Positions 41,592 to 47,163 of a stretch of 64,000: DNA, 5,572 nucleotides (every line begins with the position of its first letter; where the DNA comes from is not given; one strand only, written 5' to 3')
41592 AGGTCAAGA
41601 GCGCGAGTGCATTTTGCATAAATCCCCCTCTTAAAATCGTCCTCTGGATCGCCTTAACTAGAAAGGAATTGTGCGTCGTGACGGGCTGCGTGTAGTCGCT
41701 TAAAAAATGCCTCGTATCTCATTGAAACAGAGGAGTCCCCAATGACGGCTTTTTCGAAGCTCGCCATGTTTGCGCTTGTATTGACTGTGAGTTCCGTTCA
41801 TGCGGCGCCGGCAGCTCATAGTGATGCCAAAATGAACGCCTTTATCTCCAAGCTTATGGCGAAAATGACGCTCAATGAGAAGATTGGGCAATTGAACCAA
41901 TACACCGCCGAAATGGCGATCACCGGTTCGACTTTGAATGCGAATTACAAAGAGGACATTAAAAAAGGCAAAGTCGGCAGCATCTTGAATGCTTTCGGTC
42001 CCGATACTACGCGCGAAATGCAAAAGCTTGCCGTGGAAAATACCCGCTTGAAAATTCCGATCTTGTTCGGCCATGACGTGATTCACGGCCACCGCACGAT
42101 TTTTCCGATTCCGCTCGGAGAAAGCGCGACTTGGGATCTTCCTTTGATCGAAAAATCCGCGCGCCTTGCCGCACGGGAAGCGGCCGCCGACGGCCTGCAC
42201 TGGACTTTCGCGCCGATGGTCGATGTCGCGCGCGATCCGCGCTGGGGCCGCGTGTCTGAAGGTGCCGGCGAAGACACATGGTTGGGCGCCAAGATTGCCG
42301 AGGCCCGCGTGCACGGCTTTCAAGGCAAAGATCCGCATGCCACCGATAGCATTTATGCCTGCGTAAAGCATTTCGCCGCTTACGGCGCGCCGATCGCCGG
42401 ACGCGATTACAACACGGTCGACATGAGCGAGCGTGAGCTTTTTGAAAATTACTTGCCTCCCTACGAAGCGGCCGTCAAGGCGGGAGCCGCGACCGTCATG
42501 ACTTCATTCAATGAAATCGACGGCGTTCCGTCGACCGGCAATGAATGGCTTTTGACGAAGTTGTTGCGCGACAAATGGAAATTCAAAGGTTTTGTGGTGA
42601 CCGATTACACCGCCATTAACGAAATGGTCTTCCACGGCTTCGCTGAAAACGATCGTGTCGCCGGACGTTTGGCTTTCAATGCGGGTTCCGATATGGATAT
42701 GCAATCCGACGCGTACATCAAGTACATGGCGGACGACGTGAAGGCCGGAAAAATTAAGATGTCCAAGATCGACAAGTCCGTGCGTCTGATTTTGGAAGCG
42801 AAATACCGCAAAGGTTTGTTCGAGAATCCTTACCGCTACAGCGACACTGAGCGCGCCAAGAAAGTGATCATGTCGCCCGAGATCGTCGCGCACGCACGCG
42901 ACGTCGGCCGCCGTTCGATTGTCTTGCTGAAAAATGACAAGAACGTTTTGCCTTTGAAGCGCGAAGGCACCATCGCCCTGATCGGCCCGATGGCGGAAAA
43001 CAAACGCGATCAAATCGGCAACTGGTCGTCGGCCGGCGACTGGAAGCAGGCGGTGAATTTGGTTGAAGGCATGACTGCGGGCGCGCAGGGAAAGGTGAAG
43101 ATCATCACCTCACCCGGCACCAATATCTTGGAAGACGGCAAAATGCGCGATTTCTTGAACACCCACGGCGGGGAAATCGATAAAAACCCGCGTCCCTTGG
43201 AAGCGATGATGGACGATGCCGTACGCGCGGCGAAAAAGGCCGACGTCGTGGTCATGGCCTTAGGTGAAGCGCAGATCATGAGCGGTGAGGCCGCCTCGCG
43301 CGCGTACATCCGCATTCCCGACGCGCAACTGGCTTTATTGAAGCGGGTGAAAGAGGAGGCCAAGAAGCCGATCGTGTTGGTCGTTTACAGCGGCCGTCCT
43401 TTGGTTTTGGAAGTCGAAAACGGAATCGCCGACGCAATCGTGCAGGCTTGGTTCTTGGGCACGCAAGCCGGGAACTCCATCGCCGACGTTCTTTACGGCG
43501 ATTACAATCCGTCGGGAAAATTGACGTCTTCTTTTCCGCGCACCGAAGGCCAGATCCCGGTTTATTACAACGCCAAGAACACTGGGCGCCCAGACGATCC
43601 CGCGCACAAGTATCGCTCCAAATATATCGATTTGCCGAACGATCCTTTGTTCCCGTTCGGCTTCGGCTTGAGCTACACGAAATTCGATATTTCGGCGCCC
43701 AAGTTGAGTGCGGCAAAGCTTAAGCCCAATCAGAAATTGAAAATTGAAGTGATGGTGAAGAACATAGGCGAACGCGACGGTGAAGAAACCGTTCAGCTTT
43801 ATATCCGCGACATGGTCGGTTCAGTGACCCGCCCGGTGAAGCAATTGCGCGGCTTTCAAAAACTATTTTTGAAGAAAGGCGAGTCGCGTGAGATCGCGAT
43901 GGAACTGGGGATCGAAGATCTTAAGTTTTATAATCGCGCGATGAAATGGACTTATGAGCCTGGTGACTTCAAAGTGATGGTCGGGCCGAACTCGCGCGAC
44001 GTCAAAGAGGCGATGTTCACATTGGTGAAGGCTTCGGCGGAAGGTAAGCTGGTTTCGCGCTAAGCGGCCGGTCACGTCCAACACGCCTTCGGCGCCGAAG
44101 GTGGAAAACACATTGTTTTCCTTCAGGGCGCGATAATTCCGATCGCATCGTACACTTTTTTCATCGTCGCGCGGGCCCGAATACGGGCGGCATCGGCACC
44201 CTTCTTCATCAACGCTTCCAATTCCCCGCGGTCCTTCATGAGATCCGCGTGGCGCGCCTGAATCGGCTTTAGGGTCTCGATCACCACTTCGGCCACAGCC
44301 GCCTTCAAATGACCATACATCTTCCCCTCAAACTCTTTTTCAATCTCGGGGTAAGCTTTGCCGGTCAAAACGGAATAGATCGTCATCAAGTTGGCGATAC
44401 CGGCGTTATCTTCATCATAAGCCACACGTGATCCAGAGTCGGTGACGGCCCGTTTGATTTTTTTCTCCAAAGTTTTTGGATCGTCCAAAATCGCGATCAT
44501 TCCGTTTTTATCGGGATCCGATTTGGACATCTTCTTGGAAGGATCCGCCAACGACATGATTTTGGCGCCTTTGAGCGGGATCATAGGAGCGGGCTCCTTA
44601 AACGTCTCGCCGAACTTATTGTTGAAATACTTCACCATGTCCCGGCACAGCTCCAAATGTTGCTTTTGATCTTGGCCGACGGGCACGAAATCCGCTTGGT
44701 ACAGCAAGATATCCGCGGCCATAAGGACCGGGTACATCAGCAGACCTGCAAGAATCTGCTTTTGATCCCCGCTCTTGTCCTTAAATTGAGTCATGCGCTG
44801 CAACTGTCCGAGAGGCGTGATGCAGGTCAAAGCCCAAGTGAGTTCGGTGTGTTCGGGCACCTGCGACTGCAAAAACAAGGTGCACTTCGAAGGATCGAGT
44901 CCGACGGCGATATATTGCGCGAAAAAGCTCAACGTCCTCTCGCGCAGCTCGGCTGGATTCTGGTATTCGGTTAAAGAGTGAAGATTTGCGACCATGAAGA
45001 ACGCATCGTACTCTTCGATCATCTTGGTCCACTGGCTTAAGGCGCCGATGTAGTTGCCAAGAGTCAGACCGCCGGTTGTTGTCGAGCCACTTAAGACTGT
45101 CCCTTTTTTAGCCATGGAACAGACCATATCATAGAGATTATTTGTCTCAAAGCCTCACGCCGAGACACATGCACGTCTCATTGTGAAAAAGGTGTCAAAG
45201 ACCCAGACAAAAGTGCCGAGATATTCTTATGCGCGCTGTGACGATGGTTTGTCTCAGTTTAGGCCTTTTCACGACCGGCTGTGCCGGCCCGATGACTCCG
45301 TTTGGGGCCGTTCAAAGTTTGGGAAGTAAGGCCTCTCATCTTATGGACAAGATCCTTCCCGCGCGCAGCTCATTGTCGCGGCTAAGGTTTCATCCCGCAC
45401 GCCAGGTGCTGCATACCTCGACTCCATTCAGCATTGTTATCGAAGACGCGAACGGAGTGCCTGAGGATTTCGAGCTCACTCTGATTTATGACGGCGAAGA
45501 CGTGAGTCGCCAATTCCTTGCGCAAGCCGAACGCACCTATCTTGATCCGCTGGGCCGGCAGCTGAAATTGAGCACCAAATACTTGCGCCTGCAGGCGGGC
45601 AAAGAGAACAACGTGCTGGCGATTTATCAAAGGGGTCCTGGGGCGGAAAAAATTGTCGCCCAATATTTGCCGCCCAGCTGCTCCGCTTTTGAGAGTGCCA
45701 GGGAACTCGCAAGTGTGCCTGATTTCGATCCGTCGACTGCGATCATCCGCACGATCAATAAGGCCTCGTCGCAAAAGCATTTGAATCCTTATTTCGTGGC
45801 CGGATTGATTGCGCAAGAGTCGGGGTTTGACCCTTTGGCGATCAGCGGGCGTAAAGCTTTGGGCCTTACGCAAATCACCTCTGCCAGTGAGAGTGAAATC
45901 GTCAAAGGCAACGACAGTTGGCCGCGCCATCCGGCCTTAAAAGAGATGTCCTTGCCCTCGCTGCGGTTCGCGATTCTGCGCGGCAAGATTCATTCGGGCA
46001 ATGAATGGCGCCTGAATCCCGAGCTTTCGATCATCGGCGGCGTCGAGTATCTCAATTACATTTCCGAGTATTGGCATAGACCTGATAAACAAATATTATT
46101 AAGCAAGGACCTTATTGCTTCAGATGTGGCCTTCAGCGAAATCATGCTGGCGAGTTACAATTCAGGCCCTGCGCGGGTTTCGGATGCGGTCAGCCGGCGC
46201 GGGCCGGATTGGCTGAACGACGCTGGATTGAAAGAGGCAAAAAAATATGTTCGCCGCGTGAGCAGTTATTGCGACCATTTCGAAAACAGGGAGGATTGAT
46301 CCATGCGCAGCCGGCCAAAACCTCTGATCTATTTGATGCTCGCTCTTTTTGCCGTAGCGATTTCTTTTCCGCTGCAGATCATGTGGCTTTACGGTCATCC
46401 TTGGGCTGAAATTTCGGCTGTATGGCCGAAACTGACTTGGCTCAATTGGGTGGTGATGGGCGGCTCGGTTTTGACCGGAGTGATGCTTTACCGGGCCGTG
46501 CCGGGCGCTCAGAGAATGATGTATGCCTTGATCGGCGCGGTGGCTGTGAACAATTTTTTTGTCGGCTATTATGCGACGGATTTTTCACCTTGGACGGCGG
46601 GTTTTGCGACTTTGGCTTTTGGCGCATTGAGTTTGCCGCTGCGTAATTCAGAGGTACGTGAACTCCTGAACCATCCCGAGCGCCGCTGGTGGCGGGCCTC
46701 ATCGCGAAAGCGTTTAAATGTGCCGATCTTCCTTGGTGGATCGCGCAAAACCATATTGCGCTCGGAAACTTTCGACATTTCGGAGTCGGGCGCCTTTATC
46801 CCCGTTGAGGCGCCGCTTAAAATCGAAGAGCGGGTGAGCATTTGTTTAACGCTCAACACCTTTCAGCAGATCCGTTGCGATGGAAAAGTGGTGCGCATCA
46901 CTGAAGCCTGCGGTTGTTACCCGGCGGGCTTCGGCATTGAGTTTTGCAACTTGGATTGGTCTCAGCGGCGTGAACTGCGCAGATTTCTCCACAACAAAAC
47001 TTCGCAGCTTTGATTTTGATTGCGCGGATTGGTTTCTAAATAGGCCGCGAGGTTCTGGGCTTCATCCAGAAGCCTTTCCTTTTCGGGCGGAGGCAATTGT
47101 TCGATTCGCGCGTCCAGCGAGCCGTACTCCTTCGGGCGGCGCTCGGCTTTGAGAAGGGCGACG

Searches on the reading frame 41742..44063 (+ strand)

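Call 63: search_protein_families(library=pfam, proteins=[window:41742-44063:+], max_evalue=0.00001)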
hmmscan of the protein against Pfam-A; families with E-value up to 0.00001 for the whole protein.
window:41742-44063:+ (773 aa): 3 families
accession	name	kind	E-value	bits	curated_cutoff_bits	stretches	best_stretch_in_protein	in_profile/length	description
PF00933.27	Glyco_hydro_3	-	2.3e-71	241.2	27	1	43-351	1-314/316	Glycosyl hydrolase family 3 N terminal domain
PF01915.27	Glyco_hydro_3_C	-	6.4e-54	183.4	31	1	393-645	1-200/200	Glycosyl hydrolase family 3 C-terminal domain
PF14310.12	Fn3-like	-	1.2e-24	86.7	25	1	682-751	1-71/71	Fibronectin type III-like domain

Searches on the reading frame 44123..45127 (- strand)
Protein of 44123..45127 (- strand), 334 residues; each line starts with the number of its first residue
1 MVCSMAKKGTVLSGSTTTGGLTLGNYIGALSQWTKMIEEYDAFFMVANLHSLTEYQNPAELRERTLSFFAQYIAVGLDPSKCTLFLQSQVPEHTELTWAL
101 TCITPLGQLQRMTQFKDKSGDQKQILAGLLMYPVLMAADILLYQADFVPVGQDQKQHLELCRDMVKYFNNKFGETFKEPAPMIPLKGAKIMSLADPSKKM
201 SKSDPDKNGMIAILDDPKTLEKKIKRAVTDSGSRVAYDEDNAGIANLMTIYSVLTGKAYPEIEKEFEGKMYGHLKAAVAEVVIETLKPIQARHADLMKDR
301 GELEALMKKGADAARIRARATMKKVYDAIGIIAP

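Call 64: search_protein_families(library=pfam, proteins=[window:44123-45127:-], max_evalue=0.00001)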
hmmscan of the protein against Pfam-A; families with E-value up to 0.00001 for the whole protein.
window:44123-45127:- (334 aa): 1 family
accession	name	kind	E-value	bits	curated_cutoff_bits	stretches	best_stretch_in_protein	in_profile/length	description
PF00579.31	tRNA-synt_1b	-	7.4e-69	232.7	21.1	1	9-286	6-291/292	tRNA synthetases class I (W and Y)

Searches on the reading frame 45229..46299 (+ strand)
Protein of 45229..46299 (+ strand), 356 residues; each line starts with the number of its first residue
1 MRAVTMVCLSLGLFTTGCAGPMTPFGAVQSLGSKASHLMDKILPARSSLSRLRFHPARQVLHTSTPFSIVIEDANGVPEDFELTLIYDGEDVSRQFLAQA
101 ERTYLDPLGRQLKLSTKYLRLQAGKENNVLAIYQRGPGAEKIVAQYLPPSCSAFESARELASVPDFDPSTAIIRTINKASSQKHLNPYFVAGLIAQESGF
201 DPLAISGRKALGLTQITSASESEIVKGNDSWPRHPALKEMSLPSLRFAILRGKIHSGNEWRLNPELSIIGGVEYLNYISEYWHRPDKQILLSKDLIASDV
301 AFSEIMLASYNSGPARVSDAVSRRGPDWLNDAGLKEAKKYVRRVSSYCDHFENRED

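Call 64: search_protein_families(library=pfam, proteins=[window:45229-46299:+], max_evalue=0.00001)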
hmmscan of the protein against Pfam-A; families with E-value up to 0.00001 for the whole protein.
window:45229-46299:+ (356 aa): 1 family
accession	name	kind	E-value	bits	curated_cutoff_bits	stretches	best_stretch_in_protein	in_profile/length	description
PF01464.25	SLT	-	3.2e-16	59.4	21.3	1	175-324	2-108/117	Transglycosylase SLT domain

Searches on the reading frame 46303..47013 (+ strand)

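Call 64: search_protein_families(library=pfam, proteins=[window:46303-47013:+], max_evalue=0.00001)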
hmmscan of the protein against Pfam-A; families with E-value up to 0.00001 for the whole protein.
window:46303-47013:+ (236 aa): 1 family
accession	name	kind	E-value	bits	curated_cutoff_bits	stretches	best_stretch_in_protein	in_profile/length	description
PF07238.19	PilZ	-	6.2e-14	52.6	22.5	1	131-229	3-100/102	PilZ domain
